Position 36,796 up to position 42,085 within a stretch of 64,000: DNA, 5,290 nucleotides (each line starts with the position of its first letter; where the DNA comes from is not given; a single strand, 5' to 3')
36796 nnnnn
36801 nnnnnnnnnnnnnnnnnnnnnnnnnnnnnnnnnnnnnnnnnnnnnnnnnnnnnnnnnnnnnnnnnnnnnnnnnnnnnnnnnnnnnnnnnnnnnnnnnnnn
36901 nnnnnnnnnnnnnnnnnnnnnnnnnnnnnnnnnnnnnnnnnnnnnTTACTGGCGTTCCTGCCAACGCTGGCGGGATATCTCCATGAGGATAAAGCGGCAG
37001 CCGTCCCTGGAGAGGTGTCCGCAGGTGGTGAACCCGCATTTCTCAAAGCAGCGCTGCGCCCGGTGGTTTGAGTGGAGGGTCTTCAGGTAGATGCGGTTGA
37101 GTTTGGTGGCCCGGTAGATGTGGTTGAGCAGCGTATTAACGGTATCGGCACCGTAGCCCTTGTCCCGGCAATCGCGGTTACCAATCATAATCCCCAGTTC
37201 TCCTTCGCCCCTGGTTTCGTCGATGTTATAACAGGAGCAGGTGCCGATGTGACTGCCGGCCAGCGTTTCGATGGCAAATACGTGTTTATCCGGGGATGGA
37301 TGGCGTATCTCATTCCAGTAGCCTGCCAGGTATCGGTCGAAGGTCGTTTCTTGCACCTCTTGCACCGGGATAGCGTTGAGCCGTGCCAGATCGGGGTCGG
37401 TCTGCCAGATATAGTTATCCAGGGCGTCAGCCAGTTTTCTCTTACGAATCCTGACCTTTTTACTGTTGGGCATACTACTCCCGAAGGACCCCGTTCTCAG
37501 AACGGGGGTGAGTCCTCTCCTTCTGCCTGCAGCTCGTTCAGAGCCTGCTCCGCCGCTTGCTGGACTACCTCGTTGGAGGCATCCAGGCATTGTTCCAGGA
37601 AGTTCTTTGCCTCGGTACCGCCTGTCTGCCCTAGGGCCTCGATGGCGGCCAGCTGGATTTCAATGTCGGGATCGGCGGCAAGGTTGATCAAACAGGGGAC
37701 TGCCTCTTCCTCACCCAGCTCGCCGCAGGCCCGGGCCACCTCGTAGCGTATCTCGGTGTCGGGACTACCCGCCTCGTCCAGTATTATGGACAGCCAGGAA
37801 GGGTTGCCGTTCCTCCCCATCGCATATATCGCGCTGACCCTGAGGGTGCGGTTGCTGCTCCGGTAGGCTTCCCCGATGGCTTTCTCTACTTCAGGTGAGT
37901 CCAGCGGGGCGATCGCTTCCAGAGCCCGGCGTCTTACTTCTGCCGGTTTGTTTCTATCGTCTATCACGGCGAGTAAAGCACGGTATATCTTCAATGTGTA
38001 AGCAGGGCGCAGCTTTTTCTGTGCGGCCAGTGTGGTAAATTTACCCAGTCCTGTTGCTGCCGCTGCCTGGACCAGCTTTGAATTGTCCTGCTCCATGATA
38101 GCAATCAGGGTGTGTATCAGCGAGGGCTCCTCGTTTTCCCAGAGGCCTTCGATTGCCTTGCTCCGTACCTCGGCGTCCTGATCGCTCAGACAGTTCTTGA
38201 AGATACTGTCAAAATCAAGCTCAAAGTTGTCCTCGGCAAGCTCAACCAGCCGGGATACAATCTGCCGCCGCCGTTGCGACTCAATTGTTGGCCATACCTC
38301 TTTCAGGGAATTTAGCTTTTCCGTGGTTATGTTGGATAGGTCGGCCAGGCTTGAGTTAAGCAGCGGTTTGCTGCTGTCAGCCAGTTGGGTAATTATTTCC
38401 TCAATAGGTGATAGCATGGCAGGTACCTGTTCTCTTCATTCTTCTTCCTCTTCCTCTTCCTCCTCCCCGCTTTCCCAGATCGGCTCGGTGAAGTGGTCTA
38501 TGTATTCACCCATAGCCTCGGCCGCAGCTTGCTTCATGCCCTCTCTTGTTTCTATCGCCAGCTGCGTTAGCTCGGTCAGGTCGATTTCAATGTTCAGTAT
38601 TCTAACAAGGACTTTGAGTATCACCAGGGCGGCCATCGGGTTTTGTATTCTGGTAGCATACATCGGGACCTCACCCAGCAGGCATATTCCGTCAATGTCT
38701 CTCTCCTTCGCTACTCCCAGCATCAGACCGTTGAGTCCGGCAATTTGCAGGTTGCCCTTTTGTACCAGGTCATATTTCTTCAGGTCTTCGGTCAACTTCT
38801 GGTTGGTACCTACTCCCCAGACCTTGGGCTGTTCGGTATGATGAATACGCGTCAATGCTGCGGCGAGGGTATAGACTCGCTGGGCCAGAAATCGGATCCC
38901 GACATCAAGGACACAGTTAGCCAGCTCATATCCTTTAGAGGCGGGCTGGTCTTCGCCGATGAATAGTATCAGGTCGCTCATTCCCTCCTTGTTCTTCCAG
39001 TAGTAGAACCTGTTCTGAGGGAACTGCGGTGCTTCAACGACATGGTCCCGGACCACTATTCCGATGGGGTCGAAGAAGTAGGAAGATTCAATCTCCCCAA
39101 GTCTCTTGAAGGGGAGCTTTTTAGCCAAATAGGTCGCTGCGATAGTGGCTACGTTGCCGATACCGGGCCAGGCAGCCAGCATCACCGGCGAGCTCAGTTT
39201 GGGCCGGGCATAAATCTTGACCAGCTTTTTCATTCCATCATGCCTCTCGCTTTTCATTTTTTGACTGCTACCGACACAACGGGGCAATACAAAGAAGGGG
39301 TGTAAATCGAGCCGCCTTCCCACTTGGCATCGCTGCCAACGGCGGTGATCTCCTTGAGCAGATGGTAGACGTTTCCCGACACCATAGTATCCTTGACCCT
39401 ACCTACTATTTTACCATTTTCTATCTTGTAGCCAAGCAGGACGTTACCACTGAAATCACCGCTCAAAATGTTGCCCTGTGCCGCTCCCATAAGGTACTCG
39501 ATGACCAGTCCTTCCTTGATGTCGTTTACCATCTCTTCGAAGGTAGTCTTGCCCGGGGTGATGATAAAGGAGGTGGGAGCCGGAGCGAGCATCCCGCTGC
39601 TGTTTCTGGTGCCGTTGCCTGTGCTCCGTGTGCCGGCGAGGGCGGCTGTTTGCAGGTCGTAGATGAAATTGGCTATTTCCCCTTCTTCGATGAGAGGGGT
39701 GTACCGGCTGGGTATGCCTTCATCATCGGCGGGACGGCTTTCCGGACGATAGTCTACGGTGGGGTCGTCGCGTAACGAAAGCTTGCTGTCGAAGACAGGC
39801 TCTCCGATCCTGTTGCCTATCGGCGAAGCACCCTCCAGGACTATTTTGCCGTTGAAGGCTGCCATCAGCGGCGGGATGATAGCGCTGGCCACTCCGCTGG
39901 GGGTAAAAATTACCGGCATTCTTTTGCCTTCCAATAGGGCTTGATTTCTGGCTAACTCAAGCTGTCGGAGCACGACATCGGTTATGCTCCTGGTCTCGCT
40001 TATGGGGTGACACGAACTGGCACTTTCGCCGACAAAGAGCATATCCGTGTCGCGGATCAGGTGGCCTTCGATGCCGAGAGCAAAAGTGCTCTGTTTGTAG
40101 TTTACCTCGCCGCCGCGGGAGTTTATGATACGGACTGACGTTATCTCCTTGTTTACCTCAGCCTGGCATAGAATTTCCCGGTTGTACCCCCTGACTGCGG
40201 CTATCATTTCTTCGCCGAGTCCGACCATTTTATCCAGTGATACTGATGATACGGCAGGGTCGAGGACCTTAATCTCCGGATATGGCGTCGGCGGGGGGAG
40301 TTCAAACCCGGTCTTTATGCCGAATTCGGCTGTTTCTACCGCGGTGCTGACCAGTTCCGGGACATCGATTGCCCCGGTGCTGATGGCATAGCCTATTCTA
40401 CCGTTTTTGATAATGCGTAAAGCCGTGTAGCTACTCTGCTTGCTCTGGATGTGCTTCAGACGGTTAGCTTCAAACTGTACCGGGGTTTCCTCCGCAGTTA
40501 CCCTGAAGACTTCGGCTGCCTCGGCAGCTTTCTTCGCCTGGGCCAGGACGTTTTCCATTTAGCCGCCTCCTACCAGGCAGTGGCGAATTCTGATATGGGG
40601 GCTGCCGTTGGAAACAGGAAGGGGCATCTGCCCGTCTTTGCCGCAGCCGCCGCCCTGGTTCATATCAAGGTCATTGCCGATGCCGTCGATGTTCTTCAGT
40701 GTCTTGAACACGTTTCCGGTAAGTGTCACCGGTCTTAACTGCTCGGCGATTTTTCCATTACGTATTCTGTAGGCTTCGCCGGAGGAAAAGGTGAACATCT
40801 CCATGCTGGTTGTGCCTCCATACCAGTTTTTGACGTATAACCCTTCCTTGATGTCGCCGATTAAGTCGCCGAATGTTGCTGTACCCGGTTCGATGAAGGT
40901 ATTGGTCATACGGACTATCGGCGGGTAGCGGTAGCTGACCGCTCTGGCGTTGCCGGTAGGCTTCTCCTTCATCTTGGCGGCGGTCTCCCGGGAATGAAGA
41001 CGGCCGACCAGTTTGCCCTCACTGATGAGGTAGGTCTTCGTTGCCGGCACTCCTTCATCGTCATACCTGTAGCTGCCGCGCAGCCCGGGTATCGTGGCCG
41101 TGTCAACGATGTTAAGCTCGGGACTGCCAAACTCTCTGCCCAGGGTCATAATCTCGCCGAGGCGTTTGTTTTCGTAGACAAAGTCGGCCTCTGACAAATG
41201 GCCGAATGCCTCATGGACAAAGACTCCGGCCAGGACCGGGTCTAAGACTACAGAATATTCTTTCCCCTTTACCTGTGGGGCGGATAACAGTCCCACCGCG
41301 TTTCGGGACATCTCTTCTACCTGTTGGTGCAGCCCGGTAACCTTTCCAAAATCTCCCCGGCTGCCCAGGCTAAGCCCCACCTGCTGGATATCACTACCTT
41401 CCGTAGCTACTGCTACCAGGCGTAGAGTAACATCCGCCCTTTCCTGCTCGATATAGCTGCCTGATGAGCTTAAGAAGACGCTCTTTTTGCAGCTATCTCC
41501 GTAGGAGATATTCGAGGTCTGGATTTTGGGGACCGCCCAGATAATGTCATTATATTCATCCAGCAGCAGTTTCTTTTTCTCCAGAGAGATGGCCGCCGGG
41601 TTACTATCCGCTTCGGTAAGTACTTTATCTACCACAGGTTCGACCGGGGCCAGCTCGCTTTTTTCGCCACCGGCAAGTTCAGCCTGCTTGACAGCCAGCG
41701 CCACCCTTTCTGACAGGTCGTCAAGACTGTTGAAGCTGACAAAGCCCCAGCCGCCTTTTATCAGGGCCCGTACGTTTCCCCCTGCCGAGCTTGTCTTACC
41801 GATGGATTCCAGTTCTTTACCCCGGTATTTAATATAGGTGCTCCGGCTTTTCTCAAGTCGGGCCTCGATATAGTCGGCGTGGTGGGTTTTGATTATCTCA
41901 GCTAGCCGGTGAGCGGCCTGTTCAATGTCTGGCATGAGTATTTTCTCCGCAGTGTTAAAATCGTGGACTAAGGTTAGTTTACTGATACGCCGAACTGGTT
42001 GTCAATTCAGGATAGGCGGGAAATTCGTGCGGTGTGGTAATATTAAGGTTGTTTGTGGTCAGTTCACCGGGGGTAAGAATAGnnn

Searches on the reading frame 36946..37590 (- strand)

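Call 48: search_protein_families(library=pfam, proteins=[window:36946-37590:-], max_evalue=0.00001)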
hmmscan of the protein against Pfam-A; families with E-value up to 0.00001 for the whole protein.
window:36946-37590:- (214 aa): 4 families
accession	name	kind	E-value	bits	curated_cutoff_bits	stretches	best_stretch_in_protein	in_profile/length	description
PF13302.13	Acetyltransf_3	-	8.2e-20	72.3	25.4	1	47-188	3-138/138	Acetyltransferase (GNAT) domain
PF00583.31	Acetyltransf_1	-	3.8e-12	47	20.7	1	92-187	24-116/116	Acetyltransferase (GNAT) family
PF13420.13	Acetyltransf_4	-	1.2e-08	35.6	24.3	1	77-192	30-139/155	Acetyltransferase (GNAT) domain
PF13523.12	Acetyltransf_8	-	2e-06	27.9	27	1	104-191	45-141/145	Acetyltransferase (GNAT) domain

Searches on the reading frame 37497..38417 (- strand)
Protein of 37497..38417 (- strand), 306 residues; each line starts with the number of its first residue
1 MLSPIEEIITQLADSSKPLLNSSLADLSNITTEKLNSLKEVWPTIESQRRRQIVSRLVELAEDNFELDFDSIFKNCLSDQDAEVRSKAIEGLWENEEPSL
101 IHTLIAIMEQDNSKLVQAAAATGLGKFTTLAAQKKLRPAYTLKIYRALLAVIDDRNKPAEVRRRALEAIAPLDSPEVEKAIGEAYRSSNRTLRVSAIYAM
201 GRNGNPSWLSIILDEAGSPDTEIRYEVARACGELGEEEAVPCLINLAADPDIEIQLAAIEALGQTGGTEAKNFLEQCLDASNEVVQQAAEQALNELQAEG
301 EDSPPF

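Call 48: search_protein_families(library=pfam, proteins=[window:37497-38417:-], max_evalue=0.00001)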
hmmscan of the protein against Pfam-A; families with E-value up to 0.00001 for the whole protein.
window:37497-38417:- (306 aa): 4 families
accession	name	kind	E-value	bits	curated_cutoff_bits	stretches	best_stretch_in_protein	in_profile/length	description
PF13646.12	HEAT_2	-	4.3e-38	129.9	27.7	2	213-294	5-88/88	HEAT repeats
PF02985.28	HEAT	-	1.6e-16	59.2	23.5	0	240-264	2-26/31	HEAT repeat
PF03130.22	HEAT_PBS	-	8.1e-13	47.9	20.9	0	223-249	1-27/27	PBS lyase HEAT-like repeat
PF13513.12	HEAT_EZ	-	3.9e-09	37.3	27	0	237-264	27-54/55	HEAT-like repeat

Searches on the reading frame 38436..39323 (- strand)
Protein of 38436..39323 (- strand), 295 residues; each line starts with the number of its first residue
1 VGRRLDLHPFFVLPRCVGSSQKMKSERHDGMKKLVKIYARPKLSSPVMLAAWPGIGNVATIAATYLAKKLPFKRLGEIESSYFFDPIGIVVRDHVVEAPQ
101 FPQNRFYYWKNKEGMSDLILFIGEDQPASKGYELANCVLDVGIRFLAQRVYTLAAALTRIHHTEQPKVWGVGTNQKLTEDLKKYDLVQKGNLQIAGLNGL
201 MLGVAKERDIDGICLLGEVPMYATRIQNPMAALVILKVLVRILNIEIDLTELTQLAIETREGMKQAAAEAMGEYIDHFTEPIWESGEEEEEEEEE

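Call 48: search_protein_families(library=pfam, proteins=[window:38436-39323:-], max_evalue=0.00001)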
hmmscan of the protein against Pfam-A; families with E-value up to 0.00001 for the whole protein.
window:38436-39323:- (295 aa): 1 family
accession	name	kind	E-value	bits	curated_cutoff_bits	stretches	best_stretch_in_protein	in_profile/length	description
PF09754.15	PAC2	-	2.4e-41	142.3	25.8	1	49-266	2-214/215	PAC2 family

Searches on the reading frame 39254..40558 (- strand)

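Call 48: search_protein_families(library=pfam, proteins=[window:39254-40558:-], max_evalue=0.00001)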
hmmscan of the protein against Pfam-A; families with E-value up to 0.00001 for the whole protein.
window:39254-40558:- (434 aa): 2 families
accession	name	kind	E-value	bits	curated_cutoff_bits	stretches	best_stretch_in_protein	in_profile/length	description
PF19289.4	PmbA_TldD_3rd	-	9.3e-65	218.3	22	1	212-431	2-219/220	PmbA/TldA metallopeptidase C-terminal domain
PF01523.21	PmbA_TldD_1st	-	3.4e-07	30.8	20.9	1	15-77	1-65/65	PmbA/TldA metallopeptidase domain 1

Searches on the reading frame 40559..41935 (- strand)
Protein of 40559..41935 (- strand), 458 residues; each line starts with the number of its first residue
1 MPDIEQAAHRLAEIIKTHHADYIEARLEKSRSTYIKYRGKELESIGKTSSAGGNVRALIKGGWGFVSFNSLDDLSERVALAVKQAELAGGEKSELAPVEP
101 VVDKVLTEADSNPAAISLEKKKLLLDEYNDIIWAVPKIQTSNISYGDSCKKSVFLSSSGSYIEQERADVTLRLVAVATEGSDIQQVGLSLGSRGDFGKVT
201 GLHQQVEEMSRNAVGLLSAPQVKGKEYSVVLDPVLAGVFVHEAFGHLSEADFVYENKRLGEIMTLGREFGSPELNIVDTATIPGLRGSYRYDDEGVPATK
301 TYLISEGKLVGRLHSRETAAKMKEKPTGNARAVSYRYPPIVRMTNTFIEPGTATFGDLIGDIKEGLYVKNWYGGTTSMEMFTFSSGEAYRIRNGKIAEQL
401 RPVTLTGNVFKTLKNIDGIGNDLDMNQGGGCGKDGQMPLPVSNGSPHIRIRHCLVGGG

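Call 48: search_protein_families(library=pfam, proteins=[window:40559-41935:-], max_evalue=0.00001)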
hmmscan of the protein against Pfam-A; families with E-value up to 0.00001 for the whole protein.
window:40559-41935:- (458 aa): 3 families
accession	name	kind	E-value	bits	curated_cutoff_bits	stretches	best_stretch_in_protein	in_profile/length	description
PF19289.4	PmbA_TldD_3rd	-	1.1e-61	208.3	22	1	225-457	2-220/220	PmbA/TldA metallopeptidase C-terminal domain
PF01523.21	PmbA_TldD_1st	-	5.3e-12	46.1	20.9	1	24-85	2-61/65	PmbA/TldA metallopeptidase domain 1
PF19290.4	PmbA_TldD_2nd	-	4e-08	34.1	20.9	1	112-215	2-107/109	PmbA/TldA metallopeptidase central domain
